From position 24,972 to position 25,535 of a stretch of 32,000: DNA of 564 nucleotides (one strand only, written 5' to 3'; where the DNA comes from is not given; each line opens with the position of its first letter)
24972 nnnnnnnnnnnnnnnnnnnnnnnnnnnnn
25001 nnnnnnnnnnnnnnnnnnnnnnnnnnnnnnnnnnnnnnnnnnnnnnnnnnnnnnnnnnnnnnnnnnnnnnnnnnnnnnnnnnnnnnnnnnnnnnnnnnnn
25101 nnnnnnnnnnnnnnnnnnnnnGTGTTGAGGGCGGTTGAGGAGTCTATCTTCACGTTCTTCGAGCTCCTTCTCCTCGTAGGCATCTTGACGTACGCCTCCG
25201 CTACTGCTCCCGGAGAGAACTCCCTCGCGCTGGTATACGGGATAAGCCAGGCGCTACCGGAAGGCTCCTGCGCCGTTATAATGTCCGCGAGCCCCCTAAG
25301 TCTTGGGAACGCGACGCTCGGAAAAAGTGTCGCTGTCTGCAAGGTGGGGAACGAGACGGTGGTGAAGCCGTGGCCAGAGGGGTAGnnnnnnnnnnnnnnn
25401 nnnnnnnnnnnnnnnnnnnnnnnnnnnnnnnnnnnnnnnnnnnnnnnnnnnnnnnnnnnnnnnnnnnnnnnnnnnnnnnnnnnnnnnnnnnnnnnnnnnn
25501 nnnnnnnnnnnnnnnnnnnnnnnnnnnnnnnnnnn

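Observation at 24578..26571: Five overlapping pilin-like cistrons: three match the archaeal class III signal pattern and one carries a bacterial-style FTxxE core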

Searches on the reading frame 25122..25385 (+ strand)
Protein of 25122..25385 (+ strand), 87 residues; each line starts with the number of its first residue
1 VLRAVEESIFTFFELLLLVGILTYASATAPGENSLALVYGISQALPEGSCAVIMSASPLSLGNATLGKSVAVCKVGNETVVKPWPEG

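Call 5: search_protein_families(library=pfam, proteins=[window:25122-25385:+], max_evalue=0.1)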
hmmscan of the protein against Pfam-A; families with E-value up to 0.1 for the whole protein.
window:25122-25385:+ (87 aa): 0 families

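Call 6: search_protein_families(library=ncbifam, proteins=[window:25122-25385:+], max_evalue=0.1)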
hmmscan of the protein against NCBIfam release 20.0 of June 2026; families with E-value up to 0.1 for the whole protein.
window:25122-25385:+ (87 aa): 0 families
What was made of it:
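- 25122..25385 (+): p87: an acidic N-terminus, a [DE][SA] site, a TM helix with an invariant Glu (E14), and a small domain with a conserved Cys pair. There is no pilin or N_methyl HMM hit (calls 5, 6).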
